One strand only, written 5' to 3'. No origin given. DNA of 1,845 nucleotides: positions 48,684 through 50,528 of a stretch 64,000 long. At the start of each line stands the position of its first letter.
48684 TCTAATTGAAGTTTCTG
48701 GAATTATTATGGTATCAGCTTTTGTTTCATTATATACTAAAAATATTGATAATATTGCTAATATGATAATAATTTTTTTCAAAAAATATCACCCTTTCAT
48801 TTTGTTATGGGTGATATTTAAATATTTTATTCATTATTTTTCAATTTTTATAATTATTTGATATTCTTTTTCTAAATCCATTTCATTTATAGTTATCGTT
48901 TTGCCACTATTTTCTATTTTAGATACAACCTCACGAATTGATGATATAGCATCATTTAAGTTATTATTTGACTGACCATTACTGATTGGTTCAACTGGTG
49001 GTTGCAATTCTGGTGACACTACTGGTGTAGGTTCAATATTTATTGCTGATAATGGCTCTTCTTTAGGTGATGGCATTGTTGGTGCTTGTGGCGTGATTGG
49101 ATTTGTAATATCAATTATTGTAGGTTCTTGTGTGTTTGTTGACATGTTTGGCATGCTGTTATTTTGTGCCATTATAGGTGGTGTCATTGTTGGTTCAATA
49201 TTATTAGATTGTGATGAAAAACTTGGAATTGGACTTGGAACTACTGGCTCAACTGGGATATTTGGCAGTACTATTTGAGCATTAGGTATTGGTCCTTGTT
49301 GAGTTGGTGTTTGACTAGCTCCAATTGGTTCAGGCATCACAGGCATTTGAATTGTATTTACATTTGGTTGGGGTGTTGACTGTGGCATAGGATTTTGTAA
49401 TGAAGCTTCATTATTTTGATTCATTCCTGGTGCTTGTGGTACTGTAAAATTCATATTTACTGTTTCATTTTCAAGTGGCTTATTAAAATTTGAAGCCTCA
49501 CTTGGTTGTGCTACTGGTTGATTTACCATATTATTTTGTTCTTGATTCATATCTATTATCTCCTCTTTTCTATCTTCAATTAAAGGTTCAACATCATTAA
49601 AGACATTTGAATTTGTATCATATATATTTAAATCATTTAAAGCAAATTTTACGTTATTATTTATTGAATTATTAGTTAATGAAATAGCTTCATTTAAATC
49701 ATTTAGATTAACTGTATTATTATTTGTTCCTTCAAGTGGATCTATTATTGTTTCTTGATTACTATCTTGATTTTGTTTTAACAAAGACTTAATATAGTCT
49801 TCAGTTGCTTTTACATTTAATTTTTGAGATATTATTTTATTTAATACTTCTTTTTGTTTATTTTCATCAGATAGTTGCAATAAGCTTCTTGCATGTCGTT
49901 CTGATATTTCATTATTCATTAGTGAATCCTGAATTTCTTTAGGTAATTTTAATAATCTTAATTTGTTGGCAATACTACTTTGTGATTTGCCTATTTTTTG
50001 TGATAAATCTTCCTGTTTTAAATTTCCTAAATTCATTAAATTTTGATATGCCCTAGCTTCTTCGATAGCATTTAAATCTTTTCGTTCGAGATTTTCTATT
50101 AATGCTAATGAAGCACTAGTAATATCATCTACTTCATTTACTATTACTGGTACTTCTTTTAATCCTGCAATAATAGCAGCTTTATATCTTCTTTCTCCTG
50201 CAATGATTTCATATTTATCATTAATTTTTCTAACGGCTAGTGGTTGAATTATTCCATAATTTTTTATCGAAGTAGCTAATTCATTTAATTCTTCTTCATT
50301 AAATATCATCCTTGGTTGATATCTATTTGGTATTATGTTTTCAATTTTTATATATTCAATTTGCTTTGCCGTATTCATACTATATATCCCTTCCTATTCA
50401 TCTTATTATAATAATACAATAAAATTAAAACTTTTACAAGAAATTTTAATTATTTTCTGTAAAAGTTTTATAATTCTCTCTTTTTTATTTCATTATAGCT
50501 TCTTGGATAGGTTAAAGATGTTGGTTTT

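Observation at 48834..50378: ParB/Noc-like protein with a ~250-aa P/Q/N-rich disordered extension and no ParA partner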

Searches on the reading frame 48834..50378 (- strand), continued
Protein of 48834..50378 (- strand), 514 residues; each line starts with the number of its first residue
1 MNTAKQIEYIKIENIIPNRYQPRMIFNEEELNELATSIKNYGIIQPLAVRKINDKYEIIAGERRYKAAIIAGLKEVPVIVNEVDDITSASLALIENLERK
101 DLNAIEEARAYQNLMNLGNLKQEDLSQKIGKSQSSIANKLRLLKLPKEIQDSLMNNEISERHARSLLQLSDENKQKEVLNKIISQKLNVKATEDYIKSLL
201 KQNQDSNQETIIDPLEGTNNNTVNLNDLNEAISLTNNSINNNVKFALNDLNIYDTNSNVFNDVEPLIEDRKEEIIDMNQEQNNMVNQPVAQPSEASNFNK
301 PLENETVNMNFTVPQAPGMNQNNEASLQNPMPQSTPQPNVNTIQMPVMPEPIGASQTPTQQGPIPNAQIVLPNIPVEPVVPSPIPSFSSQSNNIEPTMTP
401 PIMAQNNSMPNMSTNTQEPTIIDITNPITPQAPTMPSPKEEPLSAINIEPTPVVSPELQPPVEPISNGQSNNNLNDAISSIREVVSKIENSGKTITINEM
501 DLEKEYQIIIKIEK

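Call 37: predict_structure(alignment_id=A2)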
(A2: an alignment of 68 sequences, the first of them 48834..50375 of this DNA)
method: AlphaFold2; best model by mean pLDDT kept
length: 513 residues; sequences in the alignment: 68
mean_pLDDT: 65.8   pTM: 0.42
mean pLDDT of the five models: 65.8, 64.1, 63.3, 61.5, 60.2
residues with pLDDT >= 90: 166; 70-90: 70; 50-70: 50; < 50: 227
segments of 3 or more residues with pLDDT < 50: 1-3, 208-223, 228-240, 253-257, 259-288, 290-314, 316-327, 331-347, 350-375, 382-399, 403-405, 410-418, 420-431, 433-439, 441-449, 454-458, 460-468
pLDDT, mean of each block of 10 residues (from residue 1): 72 87 80 94 90 90 92 93 84 78 90 88 90 94 96 95 96 96 96 95 61 39 51 42 53 46 40 38 45 43 40 45 47 42 42 37 35 48 42 44 48 44 43 47 43 45 42 86 93 93 92 87
secondary structure, 60 per line:
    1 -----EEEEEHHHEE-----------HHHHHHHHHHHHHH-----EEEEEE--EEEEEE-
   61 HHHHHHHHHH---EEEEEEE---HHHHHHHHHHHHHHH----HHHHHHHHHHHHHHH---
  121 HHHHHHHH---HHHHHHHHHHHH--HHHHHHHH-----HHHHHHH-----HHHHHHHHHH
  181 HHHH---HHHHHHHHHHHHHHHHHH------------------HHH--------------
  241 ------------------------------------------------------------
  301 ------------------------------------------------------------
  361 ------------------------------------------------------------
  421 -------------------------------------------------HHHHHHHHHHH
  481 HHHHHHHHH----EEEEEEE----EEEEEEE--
elements in order: E6-10 H27-40 E46-51 E54-59 H61-70 E74-80 H84-98 H103-117 H121-128 H132-143 H146-153 H159-165 H171-184 H188-205 H470-489 E494-500 E505-511
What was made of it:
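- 48972..49763 (-): Intrinsically disordered linker (residues 206-469), net charge -24. The N/D/E-rich first third holds conserved islands. The last two thirds are 20% Pro, encoded at 36-39% GC in a 25% GC genome. AF2 pLDDT below 50 (call 37).
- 48837..48971 (-): Noc-type C-terminal (dimerisation) domain, residues 470-514: one helix and a beta-hairpin. AF2 pLDDT 86-93 (call 37).
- On Noc (nucleoid occlusion protein, TIGR04285): AF2 gives a helix and beta-hairpin at pLDDT 86-93 (call 37).
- Checked: AlphaFold2 folds residues 4-205 (pLDDT 80-96) and 470-511 (one helix and two strands, pLDDT 86-93); residues 208-468 score below 50 (call 37).
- There is no structural support in the window protein (call 37).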

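Call 45: search_solved_structures(query=L011:976-1863:-, max_evalue=1e-10)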
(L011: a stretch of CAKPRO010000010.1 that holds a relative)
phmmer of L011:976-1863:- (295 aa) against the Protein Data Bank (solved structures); distinct sequences matched with E-value up to 1e-10: 13.
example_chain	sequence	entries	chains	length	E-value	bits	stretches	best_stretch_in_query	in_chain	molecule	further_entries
6sdk_A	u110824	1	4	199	1.5e-62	215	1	41-231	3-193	Stage 0 sporulation protein J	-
4umk_A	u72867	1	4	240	2.5e-52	181.5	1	7-234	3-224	PROBABLE CHROMOSOME-PARTITIONING PROTEIN PARB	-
1vz0_A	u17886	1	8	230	3.7e-47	164.5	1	42-232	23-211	Chromosome-partitioning protein Spo0J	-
7bnk_A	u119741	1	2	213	3.4e-46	161.4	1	43-232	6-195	ParB family protein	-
7o0n_A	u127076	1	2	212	2.3e-45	158.7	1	43-232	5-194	ParB family protein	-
7bnr_A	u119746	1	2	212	2.3e-45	158.6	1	43-232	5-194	ParB family protein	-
6t1f_A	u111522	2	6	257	2.4e-45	158.6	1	38-233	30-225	Chromosome-partitioning protein ParB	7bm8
7nfu_A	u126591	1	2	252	5.6e-45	157.4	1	26-247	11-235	Nucleoid occlusion protein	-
7ol9_A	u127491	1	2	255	1.1e-44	156.4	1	37-247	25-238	Nucleoid occlusion protein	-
7ng0_A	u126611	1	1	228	3.5e-44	154.8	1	40-247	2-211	Nucleoid occlusion protein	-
6s6h_A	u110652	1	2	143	5.1e-22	82.1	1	124-234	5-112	Chromosome-partitioning protein ParB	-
6y93_A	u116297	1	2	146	8.7e-19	71.5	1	123-247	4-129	Nucleoid occlusion protein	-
8qa8_A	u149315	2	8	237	8.1e-14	55.2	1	44-191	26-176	Transcriptional repressor protein KorB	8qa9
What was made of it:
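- The reciprocal holds: the Spo0J of related locus L011 gives 6sdk 215 bits above Noc 157 bits (call 45).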

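Call 56: predict_structure(alignment_id=A3)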
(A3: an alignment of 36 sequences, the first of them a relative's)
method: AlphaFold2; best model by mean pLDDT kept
length: 413 residues; sequences in the alignment: 36
mean_pLDDT: 69.3   pTM: 0.44
mean pLDDT of the five models: 69.3, 68.5, 67.4, 67.0, 66.1
residues with pLDDT >= 90: 139; 70-90: 98; 50-70: 38; < 50: 138
segments of 3 or more residues with pLDDT < 50: 204-242, 254-291, 301-325, 335-361, 409-413
pLDDT, mean of each block of 10 residues (from residue 1): 71 88 79 93 90 90 92 91 84 85 90 87 89 93 93 93 91 87 94 93 49 36 32 36 59 49 34 32 35 54 42 41 52 47 34 33 80 91 89 89 65 42
secondary structure, 60 per line:
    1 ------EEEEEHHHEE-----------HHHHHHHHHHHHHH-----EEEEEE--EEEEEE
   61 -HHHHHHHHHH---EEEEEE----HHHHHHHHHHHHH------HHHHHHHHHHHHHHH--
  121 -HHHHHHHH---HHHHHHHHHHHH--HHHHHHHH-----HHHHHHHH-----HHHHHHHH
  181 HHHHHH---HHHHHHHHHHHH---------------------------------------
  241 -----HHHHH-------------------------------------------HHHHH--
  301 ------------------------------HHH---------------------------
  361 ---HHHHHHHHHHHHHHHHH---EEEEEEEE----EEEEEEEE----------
elements in order: E7-11 H28-41 E47-52 E55-60 H62-71 E75-80 H85-97 H104-118 H122-129 H133-144 H147-154 H160-167 H173-186 H190-201 H246-250 H294-298 H364-380 E384-391 E396-403
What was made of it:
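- AF2 predicts no confident structure or docking for any linker motif (calls 37, 56).
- Tried and rejected: It gave only short helices at pLDDT around 50 and no docking (calls 37, 56).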

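Call 67: fold_search(model_id=the predicted structure, library=pdb)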
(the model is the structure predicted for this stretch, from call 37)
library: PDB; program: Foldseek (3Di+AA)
matches with E <= 10: 175; with E <= 0.001: 45
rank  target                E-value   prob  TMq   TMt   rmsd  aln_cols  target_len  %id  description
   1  7nfu_A                1.0e-21  1.00  0.37  0.81   2.3       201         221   51  Crystal structure of C-terminally truncated Geobacillus thermoleovorans nucleoid occlusion protein Noc (released 2021-02-17)
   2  7nfu_B                1.6e-21  1.00  0.36  0.83   2.2       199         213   51  Crystal structure of C-terminally truncated Geobacillus thermoleovorans nucleoid occlusion protein Noc (released 2021-02-17)
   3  7ng0                  6.6e-21  1.00  0.21  0.52  12.9       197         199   52  Crystal structure of N- and C-terminally truncated Geobacillus thermoleovorans nucleoid occlusion protein Noc (released 2021-02-17)
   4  7ol9_B                1.7e-20  1.00  0.21  0.51  14.3       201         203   48  Crystal structure of C-terminally truncated Bacillus subtilis nucleoid occlusion protein (Noc) complexed to the Noc-bi (released 2022-03-09)
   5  7ol9_A                1.5e-19  1.00  0.20  0.51  13.4       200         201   48  Crystal structure of C-terminally truncated Bacillus subtilis nucleoid occlusion protein (Noc) complexed to the Noc-bi (released 2022-03-09)
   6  7bnk_A                1.3e-18  1.00  0.20  0.50  12.8       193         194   43  Crystal structure of ParB from Myxococcus xanthus bound to CDP and Monothiophosphate (released 2021-09-08)
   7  7bnr_A                1.4e-18  1.00  0.20  0.50  12.8       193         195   42  Crystal structure of a ParB Q52A mutant from Myxococcus xanthus bound to CTPyS (released 2021-09-08)
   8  6sdk_B                2.1e-18  1.00  0.20  0.50  13.0       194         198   46  Crystal structure of bacterial ParB dimer bound to CDP (released 2019-10-23)
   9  6sdk_A                2.4e-18  1.00  0.20  0.50  12.8       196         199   45  Crystal structure of bacterial ParB dimer bound to CDP (released 2019-10-23)
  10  7bnk_B                4.3e-18  1.00  0.19  0.49  12.8       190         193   44  Crystal structure of ParB from Myxococcus xanthus bound to CDP and Monothiophosphate (released 2021-09-08)
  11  7bnr_B                6.6e-18  1.00  0.20  0.49  12.9       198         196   42  Crystal structure of a ParB Q52A mutant from Myxococcus xanthus bound to CTPyS (released 2021-09-08)
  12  7o0n_A                1.5e-17  1.00  0.20  0.50  12.7       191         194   43  Crystal structure of a ParB E93A mutant from Myxococcus xanthus bound to CDP and monothiophosphate (released 2021-09-15)
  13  6t1f_D                4.1e-16  1.00  0.34  0.88   2.1       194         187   40  Crystal structure of the C-terminally truncated chromosome-partitioning protein ParB from Caulobacter crescentus compl (released 2020-10-14)
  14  1vz0_F                4.6e-16  1.00  0.32  0.85   9.8       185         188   46  Chromosome segregation protein Spo0J from Thermus thermophilus (released 2004-07-19)
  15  1vz0_E                4.6e-16  1.00  0.33  0.85   9.6       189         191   46  Chromosome segregation protein Spo0J from Thermus thermophilus (released 2004-07-19)
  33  6y93_B                1.8e-08  1.00  0.22  0.91   1.5       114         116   54  Crystal structure of the DNA-binding domain of the Nucleoid Occlusion Factor (Noc) complexed to the Noc-binding site ( (released 2020-08-05)
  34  6y93_A                3.6e-08  1.00  0.20  0.93   1.2       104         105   51  Crystal structure of the DNA-binding domain of the Nucleoid Occlusion Factor (Noc) complexed to the Noc-binding site ( (released 2020-08-05)
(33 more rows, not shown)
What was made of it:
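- Foldseek's best match is apo-Noc 7nfu, TM 0.81-0.83, rmsd 2.2-2.3 A (call 67).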

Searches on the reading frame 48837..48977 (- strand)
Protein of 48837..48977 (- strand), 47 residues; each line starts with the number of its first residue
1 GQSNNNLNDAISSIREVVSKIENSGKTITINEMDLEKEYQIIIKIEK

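Call 38: search_protein_families(library=ncbifam, proteins=[window:48837-48977:-], max_evalue=1)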
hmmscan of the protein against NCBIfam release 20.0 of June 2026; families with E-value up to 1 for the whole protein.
seq(47 aa): 2 families
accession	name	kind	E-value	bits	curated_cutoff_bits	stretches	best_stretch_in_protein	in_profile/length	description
TIGR04285.1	nucleoid_noc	exception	0.00028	20.4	315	1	6-47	214-255/255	nucleoid occlusion protein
TIGR00702.1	TIGR00702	domain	0.061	12.4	75.65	1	6-43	195-233/377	YcaO-type kinase domain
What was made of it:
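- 48837..48971 (-): Alone it matches TIGR04285 nucleoid_noc positions 214-255 of 255, E = 2.8e-4 (call 38).
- On Noc (nucleoid occlusion protein, TIGR04285): The last 42 aa match TIGR04285 positions 214-255 of 255, E = 2.8e-4 (call 38).
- The C-terminal domain matches the Noc model positions 214-255 (call 38). The C-terminal 45 aa are the missing Noc C-terminal domain itself (call 38).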

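Call 39: search_protein_families(library=pfam, proteins=[window:48837-48977:-], max_evalue=1)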
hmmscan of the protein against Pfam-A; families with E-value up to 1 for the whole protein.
seq(47 aa): 1 family
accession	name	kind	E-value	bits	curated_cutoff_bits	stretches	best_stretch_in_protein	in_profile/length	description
PF00331.26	Glyco_hydro_10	-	0.091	12.4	22.1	1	5-38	207-241/311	Glycosyl hydrolase family 10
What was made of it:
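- Tried and rejected: Pfam and NCBIfam searches on the isolated linker gave no match (calls 38, 39).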

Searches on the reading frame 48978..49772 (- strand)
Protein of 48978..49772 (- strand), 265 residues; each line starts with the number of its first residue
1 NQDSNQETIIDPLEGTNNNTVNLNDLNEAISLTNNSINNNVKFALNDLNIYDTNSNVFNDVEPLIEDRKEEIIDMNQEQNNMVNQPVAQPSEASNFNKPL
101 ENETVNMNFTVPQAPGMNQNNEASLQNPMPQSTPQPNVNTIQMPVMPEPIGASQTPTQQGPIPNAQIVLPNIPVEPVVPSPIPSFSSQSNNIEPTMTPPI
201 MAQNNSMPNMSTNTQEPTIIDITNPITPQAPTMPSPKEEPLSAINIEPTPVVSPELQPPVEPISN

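Call 38: search_protein_families(library=ncbifam, proteins=[window:48978-49772:-], max_evalue=1)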
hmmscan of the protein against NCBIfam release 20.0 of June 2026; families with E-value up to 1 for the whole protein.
seq(265 aa): 1 family
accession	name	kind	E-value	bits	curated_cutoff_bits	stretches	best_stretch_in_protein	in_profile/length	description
NF041347.1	XopG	subfamily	0.17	11.8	150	1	34-104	11-82/201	XopG/HopH/AvrPtoH family type III secretion system effector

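Call 39: search_protein_families(library=pfam, proteins=[window:48978-49772:-], max_evalue=1)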
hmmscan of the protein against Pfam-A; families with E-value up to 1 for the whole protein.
seq(265 aa): 0 families
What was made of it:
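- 48972..49763 (-): No family match (calls 38, 39).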
